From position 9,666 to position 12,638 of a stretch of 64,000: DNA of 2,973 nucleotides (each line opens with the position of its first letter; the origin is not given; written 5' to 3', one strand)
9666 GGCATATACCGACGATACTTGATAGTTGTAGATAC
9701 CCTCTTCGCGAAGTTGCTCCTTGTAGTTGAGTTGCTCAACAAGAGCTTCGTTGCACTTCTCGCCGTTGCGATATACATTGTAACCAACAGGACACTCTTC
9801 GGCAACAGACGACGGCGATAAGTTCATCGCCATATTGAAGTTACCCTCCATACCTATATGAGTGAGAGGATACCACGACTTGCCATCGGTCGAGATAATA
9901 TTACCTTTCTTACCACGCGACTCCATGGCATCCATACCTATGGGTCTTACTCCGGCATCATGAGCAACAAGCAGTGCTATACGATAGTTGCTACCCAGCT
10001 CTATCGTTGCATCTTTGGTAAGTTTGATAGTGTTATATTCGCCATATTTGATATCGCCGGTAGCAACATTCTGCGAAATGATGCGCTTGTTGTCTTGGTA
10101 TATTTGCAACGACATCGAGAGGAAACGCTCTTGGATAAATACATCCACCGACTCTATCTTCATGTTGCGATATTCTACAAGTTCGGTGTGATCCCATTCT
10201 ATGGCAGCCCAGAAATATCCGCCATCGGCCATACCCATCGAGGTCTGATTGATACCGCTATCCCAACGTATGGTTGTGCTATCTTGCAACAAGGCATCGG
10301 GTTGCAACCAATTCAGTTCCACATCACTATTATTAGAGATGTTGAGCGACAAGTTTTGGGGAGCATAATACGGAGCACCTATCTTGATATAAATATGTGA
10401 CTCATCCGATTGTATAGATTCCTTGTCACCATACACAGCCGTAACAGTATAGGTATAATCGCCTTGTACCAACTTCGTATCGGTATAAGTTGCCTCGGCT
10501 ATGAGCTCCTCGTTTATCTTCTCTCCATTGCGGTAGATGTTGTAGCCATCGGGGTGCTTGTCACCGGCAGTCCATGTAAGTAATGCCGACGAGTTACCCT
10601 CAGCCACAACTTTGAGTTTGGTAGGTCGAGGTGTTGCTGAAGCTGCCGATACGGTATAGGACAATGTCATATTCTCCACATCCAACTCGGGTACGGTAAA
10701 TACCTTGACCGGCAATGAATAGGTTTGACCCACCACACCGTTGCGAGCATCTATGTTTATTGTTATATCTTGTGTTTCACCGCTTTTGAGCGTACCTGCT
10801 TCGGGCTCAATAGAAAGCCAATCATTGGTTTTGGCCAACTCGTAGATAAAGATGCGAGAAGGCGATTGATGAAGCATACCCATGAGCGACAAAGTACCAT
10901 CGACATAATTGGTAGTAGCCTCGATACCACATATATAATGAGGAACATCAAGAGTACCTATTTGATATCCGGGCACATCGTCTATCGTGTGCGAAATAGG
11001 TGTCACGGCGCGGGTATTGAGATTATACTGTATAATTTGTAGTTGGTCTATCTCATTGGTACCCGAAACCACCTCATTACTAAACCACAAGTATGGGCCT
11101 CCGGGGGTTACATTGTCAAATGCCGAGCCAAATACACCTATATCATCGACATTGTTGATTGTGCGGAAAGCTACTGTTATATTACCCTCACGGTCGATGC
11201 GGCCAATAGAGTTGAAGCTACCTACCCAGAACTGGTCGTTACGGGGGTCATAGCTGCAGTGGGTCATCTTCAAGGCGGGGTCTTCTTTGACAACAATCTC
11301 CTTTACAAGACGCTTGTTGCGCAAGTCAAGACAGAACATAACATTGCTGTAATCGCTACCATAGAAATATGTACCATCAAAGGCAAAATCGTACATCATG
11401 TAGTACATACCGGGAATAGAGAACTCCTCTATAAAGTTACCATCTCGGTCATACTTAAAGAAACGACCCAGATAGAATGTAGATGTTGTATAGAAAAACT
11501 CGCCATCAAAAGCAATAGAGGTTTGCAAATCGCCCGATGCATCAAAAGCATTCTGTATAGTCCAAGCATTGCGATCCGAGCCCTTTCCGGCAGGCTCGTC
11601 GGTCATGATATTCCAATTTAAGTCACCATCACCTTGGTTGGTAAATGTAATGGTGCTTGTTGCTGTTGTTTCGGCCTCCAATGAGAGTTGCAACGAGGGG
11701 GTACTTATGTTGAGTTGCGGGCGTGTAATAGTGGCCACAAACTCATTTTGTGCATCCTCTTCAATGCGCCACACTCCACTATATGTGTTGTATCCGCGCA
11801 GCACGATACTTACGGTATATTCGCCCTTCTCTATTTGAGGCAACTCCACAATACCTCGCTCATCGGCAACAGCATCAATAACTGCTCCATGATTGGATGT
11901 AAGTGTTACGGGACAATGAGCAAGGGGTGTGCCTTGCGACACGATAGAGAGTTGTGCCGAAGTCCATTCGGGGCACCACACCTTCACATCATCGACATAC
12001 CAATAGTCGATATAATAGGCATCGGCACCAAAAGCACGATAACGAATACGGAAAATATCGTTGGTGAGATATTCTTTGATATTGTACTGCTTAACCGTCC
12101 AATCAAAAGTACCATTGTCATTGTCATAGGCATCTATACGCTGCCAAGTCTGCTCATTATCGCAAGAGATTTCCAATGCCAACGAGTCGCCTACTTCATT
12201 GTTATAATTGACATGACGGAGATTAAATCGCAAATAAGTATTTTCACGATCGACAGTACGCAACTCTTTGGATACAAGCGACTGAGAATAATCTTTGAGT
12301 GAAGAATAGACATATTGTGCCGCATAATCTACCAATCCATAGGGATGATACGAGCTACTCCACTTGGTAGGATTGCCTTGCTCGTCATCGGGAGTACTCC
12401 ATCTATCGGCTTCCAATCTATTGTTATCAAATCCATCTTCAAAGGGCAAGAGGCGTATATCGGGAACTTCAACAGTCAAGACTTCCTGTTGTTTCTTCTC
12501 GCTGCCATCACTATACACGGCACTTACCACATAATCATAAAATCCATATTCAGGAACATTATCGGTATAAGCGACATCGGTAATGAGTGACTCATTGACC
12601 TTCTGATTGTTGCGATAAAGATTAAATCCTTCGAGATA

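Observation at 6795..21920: Regulator plus three giant T9SS cargo genes arranged as one co-directional 15-kb block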

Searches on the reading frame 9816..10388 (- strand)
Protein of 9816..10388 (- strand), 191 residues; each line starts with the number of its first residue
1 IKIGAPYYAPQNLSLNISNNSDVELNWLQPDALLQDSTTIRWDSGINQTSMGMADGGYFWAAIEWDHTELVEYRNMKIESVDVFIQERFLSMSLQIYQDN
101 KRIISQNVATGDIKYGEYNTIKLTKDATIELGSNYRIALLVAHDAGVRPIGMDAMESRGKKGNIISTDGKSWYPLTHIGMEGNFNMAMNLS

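Call 69: search_protein_families(library=pfam, proteins=[window:9816-10388:-], max_evalue=0.1)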
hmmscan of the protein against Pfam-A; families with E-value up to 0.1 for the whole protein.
window:9816-10388:- (191 aa): 1 family
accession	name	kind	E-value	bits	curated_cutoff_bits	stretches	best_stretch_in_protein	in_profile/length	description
PF18560.7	Lectin_like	-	4.5e-05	24.1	27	1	75-173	31-132/156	Lectin like domain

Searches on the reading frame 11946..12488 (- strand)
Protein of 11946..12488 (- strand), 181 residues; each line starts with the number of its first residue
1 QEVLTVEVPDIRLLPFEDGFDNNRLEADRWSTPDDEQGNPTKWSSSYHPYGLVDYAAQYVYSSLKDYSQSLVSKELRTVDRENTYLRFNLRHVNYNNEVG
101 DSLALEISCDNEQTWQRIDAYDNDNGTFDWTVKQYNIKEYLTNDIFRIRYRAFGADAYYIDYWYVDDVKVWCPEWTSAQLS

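Call 69: search_protein_families(library=pfam, proteins=[window:11946-12488:-], max_evalue=0.1)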
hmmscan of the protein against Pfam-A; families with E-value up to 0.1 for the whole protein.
window:11946-12488:- (181 aa): 1 family
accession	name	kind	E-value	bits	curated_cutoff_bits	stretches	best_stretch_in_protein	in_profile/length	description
PF21471.3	Reelin_subrepeat-B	-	3.9e-06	27.1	27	1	68-169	24-125/127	Reelin subrepeat B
